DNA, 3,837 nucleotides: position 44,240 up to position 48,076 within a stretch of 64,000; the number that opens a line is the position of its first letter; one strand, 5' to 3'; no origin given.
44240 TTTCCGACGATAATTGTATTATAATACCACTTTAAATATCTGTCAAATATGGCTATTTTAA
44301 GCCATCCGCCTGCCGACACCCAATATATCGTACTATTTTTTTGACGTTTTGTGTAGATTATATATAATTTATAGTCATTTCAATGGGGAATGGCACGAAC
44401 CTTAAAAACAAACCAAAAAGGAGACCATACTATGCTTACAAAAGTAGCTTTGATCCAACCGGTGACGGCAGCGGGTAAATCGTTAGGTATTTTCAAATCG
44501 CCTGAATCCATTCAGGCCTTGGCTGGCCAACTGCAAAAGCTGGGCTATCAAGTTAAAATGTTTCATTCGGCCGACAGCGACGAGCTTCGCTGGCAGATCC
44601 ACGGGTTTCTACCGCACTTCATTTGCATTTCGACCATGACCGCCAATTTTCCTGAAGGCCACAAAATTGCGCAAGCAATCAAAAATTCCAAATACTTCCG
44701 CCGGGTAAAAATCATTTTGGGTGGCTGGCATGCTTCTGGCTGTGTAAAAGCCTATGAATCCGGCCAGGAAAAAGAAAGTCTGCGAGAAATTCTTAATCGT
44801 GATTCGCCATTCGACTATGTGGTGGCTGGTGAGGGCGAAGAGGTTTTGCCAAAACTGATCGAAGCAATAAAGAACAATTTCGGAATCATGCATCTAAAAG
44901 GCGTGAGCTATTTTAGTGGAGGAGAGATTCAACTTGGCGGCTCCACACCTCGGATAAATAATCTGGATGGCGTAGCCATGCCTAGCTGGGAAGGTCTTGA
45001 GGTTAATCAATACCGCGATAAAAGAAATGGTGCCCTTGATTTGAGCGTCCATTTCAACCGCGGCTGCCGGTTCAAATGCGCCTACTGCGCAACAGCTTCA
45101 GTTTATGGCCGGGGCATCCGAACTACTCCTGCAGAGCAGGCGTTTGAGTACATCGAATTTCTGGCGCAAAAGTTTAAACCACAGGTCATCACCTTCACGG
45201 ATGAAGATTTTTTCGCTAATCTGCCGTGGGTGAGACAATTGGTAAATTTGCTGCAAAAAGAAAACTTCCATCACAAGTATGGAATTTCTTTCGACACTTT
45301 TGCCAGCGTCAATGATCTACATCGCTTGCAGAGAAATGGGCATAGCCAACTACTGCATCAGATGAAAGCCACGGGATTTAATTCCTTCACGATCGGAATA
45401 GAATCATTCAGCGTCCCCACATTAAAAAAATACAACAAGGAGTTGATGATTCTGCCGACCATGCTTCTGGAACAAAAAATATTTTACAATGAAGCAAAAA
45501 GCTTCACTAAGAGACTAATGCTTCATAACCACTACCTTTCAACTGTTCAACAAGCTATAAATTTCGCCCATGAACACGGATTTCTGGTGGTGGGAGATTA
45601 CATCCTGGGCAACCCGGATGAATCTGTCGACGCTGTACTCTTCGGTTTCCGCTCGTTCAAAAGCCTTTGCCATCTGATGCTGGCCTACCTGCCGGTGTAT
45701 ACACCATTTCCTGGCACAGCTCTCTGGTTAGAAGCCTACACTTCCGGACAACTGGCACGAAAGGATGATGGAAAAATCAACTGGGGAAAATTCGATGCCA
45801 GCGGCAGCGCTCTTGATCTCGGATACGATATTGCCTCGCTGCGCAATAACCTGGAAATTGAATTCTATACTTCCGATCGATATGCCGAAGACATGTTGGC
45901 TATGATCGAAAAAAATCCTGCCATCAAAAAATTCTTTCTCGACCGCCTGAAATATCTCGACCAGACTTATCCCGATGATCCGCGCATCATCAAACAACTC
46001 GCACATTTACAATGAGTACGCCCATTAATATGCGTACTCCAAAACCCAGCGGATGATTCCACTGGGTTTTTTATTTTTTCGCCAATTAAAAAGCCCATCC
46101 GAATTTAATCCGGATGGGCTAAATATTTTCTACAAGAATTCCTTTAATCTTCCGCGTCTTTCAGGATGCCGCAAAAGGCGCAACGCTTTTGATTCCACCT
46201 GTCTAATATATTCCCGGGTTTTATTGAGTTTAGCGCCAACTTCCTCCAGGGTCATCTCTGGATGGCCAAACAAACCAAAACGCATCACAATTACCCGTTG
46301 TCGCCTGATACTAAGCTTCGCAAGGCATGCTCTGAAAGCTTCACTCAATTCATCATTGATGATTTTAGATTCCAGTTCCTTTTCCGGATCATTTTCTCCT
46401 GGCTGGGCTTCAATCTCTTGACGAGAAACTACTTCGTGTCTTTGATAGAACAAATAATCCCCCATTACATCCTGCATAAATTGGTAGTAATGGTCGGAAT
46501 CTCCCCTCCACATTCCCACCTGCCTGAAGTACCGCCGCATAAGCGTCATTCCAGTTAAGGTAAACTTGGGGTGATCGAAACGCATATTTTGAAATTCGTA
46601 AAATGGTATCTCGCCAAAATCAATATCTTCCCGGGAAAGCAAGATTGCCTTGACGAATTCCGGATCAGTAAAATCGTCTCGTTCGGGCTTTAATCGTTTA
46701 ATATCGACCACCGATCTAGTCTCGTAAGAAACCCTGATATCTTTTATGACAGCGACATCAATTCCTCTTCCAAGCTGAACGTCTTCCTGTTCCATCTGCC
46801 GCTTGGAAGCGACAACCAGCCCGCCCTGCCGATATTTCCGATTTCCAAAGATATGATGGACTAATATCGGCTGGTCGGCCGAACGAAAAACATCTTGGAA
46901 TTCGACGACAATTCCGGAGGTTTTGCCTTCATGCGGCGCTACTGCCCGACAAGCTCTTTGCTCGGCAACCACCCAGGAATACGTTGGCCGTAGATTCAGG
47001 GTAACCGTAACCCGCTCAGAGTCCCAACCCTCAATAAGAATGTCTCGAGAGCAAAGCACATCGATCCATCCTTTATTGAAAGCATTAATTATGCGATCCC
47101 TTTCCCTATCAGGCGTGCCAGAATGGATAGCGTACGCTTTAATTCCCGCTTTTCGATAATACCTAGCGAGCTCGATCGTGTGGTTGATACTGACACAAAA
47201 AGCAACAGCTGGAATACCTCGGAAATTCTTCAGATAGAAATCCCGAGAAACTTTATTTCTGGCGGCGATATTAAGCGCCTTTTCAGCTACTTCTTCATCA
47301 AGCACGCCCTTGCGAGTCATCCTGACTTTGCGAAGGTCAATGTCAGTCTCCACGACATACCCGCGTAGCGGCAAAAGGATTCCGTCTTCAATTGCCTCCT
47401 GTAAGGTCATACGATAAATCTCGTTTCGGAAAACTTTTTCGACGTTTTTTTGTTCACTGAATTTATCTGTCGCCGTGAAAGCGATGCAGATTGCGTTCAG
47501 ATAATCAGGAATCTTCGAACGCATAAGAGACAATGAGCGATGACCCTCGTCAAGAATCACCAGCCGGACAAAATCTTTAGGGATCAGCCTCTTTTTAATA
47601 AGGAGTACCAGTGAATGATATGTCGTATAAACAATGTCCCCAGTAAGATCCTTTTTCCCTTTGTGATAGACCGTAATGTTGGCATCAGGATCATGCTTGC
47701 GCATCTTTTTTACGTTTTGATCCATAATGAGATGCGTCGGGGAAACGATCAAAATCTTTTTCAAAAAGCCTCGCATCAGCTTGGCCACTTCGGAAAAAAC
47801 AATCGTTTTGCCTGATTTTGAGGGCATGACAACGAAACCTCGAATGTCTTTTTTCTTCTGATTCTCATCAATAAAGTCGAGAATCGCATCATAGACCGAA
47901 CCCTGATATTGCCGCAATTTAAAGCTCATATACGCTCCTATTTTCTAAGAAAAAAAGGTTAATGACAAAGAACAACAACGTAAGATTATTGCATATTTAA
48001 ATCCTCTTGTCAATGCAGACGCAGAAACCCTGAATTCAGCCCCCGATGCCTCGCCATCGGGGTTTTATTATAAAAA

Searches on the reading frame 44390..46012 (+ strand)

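Call 24: search_protein_families(library=pfam, proteins=[window:44390-46012:+], max_evalue=0.000001)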
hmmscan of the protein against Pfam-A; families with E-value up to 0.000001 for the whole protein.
window:44390-46012:+ (541 aa): 2 families
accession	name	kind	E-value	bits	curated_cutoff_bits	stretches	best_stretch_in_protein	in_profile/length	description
PF04055.27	Radical_SAM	-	7.9e-13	49.4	29.5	1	222-413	3-156/166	Radical SAM superfamily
PF02310.24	B12-binding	-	6.1e-10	39.4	32.1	1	41-156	17-120/121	B12 binding domain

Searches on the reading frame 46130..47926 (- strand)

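Call 24: search_protein_families(library=pfam, proteins=[window:46130-47926:-], max_evalue=0.000001)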
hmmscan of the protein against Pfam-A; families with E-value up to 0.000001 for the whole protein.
window:46130-47926:- (598 aa): 5 families
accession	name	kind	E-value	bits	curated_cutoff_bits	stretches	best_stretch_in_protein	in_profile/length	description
PF04851.21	ResIII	-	5.4e-19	69.1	22.5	1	2-153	2-161/164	Type III restriction enzyme, res subunit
PF04545.22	Sigma70_r4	-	1.8e-13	50.2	24.1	1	534-587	1-50/50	Sigma-70, region 4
PF00271.37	Helicase_C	-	2.6e-13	50.6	23.5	1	236-328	14-106/110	Helicase conserved C-terminal domain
PF18766.7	SWI2_SNF2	-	4.4e-10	40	26.7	1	14-197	5-198/221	SWI2/SNF2 ATPase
PF00270.35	DEAD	-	2.7e-09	37.4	26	1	26-155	15-161/167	DEAD/DEAH box helicase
